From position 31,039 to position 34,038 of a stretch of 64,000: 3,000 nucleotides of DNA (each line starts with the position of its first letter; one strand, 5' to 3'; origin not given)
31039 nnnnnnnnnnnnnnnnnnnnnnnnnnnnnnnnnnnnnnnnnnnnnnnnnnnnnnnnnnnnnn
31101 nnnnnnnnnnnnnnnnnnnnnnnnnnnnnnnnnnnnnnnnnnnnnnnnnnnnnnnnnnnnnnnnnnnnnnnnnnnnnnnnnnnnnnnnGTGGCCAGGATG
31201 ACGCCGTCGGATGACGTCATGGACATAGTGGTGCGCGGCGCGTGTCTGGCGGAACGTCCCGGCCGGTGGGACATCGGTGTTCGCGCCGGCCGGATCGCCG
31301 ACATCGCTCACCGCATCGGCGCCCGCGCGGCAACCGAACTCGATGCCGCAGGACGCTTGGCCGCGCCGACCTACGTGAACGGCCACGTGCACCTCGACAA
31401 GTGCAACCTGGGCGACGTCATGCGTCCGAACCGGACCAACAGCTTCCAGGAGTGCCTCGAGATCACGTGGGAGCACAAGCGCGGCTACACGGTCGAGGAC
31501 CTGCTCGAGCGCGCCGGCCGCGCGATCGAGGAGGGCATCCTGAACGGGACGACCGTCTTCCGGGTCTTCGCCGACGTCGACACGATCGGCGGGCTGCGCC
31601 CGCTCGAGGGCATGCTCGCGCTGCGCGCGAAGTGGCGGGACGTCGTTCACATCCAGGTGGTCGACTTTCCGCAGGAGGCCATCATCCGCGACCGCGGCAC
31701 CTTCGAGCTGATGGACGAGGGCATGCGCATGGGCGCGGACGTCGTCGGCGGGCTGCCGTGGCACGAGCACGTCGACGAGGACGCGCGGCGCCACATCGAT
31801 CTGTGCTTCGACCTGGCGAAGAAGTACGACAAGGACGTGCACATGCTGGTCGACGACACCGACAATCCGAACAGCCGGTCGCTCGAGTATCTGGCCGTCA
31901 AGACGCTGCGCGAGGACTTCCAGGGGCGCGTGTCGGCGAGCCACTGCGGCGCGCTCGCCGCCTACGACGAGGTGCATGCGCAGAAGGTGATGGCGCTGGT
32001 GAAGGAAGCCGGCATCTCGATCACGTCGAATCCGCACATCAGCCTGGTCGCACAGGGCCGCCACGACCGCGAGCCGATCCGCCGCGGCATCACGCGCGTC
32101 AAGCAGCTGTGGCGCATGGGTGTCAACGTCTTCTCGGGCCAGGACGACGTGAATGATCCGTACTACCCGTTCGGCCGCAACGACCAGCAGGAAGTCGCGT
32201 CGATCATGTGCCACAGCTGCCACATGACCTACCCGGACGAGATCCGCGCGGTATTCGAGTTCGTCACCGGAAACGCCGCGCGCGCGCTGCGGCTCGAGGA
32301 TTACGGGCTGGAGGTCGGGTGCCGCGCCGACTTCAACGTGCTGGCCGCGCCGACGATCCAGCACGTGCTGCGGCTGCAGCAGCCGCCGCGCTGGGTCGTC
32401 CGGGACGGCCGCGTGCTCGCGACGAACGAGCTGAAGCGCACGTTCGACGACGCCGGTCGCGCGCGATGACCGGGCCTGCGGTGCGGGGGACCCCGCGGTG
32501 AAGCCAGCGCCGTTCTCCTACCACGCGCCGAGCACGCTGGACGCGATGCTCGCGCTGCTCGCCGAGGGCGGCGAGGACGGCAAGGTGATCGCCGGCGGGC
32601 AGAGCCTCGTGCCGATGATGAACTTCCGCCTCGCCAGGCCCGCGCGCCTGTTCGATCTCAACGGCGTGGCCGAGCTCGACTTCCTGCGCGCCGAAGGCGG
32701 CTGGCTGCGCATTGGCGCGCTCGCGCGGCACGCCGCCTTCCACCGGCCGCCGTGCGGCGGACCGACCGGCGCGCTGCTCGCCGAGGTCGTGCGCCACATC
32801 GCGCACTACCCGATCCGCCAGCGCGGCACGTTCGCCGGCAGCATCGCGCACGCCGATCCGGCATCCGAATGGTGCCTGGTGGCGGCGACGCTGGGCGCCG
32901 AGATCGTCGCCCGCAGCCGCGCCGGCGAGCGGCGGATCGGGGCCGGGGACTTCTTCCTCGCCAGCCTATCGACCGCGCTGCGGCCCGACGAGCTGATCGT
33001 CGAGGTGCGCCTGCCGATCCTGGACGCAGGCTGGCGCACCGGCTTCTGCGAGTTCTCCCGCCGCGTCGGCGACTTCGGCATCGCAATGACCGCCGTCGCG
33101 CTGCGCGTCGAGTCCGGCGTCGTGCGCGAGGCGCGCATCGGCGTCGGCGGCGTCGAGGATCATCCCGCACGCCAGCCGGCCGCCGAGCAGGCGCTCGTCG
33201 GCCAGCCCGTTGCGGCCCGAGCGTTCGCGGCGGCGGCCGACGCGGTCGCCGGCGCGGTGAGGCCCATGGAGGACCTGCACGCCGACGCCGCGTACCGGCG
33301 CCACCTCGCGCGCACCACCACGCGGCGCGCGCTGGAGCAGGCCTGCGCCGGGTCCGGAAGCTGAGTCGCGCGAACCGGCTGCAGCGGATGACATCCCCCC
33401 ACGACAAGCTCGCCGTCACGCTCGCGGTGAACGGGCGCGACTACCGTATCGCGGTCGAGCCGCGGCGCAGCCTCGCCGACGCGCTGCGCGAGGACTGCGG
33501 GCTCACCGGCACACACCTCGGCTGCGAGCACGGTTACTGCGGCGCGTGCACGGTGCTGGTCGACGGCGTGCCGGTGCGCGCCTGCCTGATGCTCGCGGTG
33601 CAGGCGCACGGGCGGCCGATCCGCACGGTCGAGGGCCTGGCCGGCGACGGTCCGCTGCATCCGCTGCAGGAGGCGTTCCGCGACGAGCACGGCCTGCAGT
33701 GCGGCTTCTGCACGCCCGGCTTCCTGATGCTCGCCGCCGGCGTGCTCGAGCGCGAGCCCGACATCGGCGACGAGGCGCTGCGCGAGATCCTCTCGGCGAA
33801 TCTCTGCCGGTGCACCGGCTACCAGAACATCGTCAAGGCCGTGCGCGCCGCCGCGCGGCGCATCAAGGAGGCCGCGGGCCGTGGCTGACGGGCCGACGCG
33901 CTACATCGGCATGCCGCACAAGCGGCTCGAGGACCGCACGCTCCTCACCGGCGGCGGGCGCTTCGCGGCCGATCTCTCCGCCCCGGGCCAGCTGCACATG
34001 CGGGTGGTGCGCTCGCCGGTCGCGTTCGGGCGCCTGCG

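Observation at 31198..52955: About 22-kb N-heterocycle catabolic island: two Mo hydroxylases, barbiturase/AtzD-family ring opener, cytosine-deaminase-like and decarboxylase-type amidohydrolases, three importers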

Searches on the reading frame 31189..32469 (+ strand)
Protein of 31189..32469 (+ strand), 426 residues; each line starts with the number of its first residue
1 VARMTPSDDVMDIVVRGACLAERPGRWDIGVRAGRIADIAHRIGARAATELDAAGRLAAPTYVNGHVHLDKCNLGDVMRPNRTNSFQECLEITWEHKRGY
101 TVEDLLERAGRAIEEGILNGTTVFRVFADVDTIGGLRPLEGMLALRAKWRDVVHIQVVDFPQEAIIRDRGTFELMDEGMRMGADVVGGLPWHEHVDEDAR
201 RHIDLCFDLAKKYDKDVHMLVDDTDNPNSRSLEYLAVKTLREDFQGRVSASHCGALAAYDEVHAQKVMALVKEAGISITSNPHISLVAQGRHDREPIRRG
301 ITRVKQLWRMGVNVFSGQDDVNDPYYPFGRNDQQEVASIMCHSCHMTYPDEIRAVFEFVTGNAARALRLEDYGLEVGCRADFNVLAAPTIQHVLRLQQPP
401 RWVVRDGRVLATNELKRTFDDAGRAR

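Call 7: search_protein_families(library=pfam, proteins=[window:31189-32469:+], max_evalue=0.001)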
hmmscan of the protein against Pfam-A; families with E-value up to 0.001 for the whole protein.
window:31189-32469:+ (426 aa): 2 families
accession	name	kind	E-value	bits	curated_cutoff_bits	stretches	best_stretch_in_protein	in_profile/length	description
PF07969.17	Amidohydro_3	-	4.5e-34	119.2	29.7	1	121-410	171-471/472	Amidohydrolase family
PF01979.26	Amidohydro_1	-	5.5e-12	46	25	1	59-393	3-325/345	Amidohydrolase family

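Call 8: search_protein_families(library=ncbifam, proteins=[window:31189-32469:+], max_evalue=0.001)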
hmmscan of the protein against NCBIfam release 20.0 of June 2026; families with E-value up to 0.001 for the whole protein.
window:31189-32469:+ (426 aa): 20 families
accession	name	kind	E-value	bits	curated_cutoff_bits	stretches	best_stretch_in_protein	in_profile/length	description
NF005748.0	PRK07572.1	subfamily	2e-97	326.9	438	1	11-415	2-405/426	cytosine deaminase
NF006685.0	PRK09230.1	subfamily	6.9e-84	281.7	483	1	13-417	6-411/426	cytosine deaminase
NF004636.0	PRK05985.1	subfamily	9.4e-80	268.3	408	1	26-414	17-392/398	amidohydrolase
NF005759.0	PRK07583.1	equivalog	1.1e-55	189.1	403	1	25-412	39-423/438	cytosine deaminase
NF005312.0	PRK06846.1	subfamily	8e-44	150.1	447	1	24-412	30-407/412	amidohydrolase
NF005365.0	PRK06886.1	equivalog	8.4e-42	143.4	340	1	62-370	23-325/327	hypothetical protein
NF006056.0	PRK08204.1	subfamily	9.4e-09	34.5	391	1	26-79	24-77/449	hypothetical protein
NF009941.0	PRK13404.1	subfamily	2.1e-08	33.3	647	1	11-73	4-67/478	dihydropyrimidinase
NF006689.0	PRK09237.1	equivalog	2.5e-07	29.6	371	0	23-69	19-66/383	amidohydrolase/deacetylase family metallohydrolase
NF004839.0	PRK06189.1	equivalog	6.3e-07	28.4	631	1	11-73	3-67/451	allantoinase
NF004701.0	PRK06038.1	equivalog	6.6e-06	25.1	609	0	26-124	23-119/432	N-ethylammeline chlorohydrolase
NF004995.0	PRK06380.1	subfamily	1.1e-05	24.6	567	0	45-125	39-116/418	metal-dependent hydrolase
TIGR01224.1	hutI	equivalog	2e-05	23.6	298.15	0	29-69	6-49/377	imidazolonepropionase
NF006559.0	PRK09060.1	equivalog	5.5e-05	21.6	482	1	10-70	4-66/444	dihydroorotase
NF009059.0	PRK12393.1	equivalog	7.3e-05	21.6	543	1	20-105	22-106/460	amidohydrolase family protein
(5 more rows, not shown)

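Call 57: search_solved_structures(query=window:31189-32469:+, max_evalue=1e-10, show_alignments=2)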
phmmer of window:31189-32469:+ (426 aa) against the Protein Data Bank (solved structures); distinct sequences matched with E-value up to 1e-10: 13.
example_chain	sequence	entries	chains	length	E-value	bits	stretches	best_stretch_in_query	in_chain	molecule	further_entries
3o7u_A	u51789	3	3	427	4.1e-66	226.9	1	17-416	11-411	Cytosine deaminase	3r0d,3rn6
1k6w_A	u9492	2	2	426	4.5e-66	226.7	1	17-416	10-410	Cytosine Deaminase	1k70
1r9z_A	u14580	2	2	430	3e-65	224.1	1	17-416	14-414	Cytosine deaminase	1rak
1r9x_A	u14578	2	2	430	4.1e-65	223.6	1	17-416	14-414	Cytosine deaminase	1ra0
1r9y_A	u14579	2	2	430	5.6e-65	223.1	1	17-416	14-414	Cytosine deaminase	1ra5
3g77_A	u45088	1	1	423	2.1e-64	221.2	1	18-416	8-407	Cytosine deaminase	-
4r7w_A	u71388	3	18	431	5.9e-64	219.8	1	39-416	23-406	Cytosine deaminase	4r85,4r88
5akq_A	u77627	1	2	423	2e-45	158.7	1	11-414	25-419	N-ISOPROPYLAMMELIDE ISOPROPYL AMIDOHYDROLASE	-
4cqb_A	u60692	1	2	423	9.9e-45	156.4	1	11-414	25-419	N-ISOPROPYLAMMELIDE ISOPROPYL AMIDOHYDROLASE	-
2qt3_A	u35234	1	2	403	1.1e-44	156.3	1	11-414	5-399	N-isopropylammelide isopropyl amidohydrolase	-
4cqc_A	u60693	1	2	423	1.3e-44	156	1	11-414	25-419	N-ISOPROPYLAMMELIDE ISOPROPYL AMIDOHYDROLASE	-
4cqd_A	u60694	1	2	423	2e-43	152.2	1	11-414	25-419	N-ISOPROPYLAMMELIDE ISOPROPYL AMIDOHYDROLASE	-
6nbo_A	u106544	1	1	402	2.5e-35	125.4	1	28-413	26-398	N-isopropylammelide isopropylaminohydrolase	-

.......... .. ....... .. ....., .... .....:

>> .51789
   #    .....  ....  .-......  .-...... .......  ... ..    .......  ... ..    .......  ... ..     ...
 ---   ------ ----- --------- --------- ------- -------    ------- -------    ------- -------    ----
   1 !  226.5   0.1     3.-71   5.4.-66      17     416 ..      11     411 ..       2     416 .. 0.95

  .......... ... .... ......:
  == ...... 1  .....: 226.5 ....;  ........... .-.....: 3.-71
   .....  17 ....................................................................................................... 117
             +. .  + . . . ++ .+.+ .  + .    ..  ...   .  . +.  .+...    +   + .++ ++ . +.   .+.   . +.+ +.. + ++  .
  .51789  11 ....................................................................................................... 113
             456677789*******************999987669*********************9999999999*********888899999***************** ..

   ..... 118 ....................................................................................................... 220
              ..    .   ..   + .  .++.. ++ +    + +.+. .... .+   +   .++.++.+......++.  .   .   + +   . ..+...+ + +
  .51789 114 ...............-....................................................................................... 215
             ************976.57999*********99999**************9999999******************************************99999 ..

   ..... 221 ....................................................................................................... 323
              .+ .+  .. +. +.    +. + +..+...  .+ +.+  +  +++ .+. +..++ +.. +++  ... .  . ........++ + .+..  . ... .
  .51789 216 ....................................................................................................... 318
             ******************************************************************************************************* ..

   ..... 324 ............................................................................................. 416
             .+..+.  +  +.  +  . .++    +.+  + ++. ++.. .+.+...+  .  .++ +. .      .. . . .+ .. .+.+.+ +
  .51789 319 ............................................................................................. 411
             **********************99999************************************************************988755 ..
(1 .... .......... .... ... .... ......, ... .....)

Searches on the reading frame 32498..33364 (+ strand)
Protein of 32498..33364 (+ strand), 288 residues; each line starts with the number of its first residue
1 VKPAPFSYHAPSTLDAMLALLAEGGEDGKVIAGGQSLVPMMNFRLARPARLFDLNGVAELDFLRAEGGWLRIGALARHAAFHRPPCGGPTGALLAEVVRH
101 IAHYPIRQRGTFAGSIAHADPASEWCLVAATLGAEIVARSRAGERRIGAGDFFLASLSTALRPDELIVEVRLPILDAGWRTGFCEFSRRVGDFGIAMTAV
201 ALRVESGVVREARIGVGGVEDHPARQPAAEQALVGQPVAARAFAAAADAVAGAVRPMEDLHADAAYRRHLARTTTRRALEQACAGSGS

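Call 7: search_protein_families(library=pfam, proteins=[window:32498-33364:+], max_evalue=0.001)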
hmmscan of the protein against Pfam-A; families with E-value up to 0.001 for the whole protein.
window:32498-33364:+ (288 aa): 2 families
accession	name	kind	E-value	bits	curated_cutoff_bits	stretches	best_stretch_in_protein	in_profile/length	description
PF00941.27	FAD_binding_5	-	3.4e-39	134.8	27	1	5-173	2-168/170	FAD binding domain in molybdopterin dehydrogenase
PF03450.22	CO_deh_flav_C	-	6.5e-23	81.2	25.5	1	183-282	3-102/102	CO dehydrogenase flavoprotein C-terminal domain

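Call 8: search_protein_families(library=ncbifam, proteins=[window:32498-33364:+], max_evalue=0.001)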
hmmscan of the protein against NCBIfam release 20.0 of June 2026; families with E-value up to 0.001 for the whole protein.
window:32498-33364:+ (288 aa): 7 families
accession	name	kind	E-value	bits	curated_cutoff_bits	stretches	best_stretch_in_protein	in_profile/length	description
NF041019.1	glyceraldDH_beta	equivalog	9e-68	228.5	350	1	1-281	1-279/280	glyceraldehyde dehydrogenase subunit beta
TIGR02963.1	xanthine_xdhA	equivalog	2.4e-32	112.2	467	1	8-277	195-463/468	xanthine dehydrogenase small subunit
NF043083.1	XdhB_XDHase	equivalog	7.9e-28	97.4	310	1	7-285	6-286/289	xanthine dehydrogenase subunit XdhB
NF007427.0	PRK09971.1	equivalog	1.3e-25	90.2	287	1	7-285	6-286/292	xanthine dehydrogenase FAD-binding subunit XdhB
TIGR03195.1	4hydrxCoA_B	equivalog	1.3e-21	77.1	404.55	2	132-280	168-317/321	4-hydroxybenzoyl-CoA reductase subunit beta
TIGR03199.1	pucC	equivalog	1.3e-10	41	306.05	1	11-271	1-258/264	xanthine dehydrogenase subunit C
TIGR03312.1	Se_sel_red_FAD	hypoth_equivalog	4.1e-06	26.2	241.5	1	58-271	51-239/257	molybdopterin-dependent oxidoreductase FAD-binding subunit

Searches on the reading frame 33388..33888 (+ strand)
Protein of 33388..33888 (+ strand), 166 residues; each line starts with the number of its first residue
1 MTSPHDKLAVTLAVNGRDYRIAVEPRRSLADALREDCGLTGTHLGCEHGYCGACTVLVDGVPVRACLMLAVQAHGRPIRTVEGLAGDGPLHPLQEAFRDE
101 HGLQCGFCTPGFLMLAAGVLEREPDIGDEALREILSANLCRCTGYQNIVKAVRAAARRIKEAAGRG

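Call 7: search_protein_families(library=pfam, proteins=[window:33388-33888:+], max_evalue=0.001)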
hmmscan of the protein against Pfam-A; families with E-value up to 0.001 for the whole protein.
window:33388-33888:+ (166 aa): 3 families
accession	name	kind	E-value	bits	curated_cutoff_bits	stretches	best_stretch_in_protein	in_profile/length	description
PF01799.25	Fer2_2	-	6.8e-30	103.5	30.3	1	80-153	1-75/75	[2Fe-2S] binding domain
PF00111.32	Fer2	-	8.5e-09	35.7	21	1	13-59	2-48/77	2Fe-2S iron-sulfur cluster binding domain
PF13085.11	Fer2_3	-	1e-05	25.9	27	1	45-77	51-83/107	2Fe-2S iron-sulfur cluster binding domain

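Call 8: search_protein_families(library=ncbifam, proteins=[window:33388-33888:+], max_evalue=0.001)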
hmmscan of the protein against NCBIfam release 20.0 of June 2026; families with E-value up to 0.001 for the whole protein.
window:33388-33888:+ (166 aa): 11 families
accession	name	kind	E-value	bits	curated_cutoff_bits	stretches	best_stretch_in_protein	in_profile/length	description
NF041020.1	glyceraldDH_gamma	equivalog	3e-65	218.8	290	1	3-160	6-163/164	glyceraldehyde dehydrogenase subunit gamma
NF043084.2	XdhC_XDHase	equivalog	2e-52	176.7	217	1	10-155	3-149/151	xanthine dehydrogenase subunit XdhC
TIGR03193.1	4hydroxCoAred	equivalog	1.5e-49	167.8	257.8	1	10-156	2-148/148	4-hydroxybenzoyl-CoA reductase subunit gamma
TIGR03198.1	pucE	equivalog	1.9e-46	157.2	254.3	1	8-157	2-150/151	xanthine dehydrogenase subunit E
NF008514.0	PRK11433.1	equivalog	1.5e-43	148.8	322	1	7-159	50-217/218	aldehyde dehydrogenase iron-sulfur subunit PaoA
NF045668.1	pterin_aldehy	equivalog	4.1e-43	147.6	1100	1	11-160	4-156/905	molybdopterin-dependent aldehyde oxidoreductase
NF007387.0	PRK09908.1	equivalog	7.3e-43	145.7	212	1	7-156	6-156/159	xanthine dehydrogenase iron sulfur-binding subunit XdhC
TIGR02963.1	xanthine_xdhA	equivalog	8e-41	140.1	467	1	22-158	14-160/468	xanthine dehydrogenase small subunit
TIGR03311.1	Se_dep_XDH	equivalog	8.7e-38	129.9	830.45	1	12-162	3-150/848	selenium-dependent xanthine dehydrogenase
TIGR02969.1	mam_aldehyde_ox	subfamily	1.3e-26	92.4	1912.3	1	14-156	7-161/1330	aldehyde oxidase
TIGR03313.1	Se_sel_red_Mo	hypoth_equivalog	2.2e-10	38.9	1101.9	1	48-162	37-151/951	molybdopterin-dependent oxidoreductase Mo/Fe-S-binding subunit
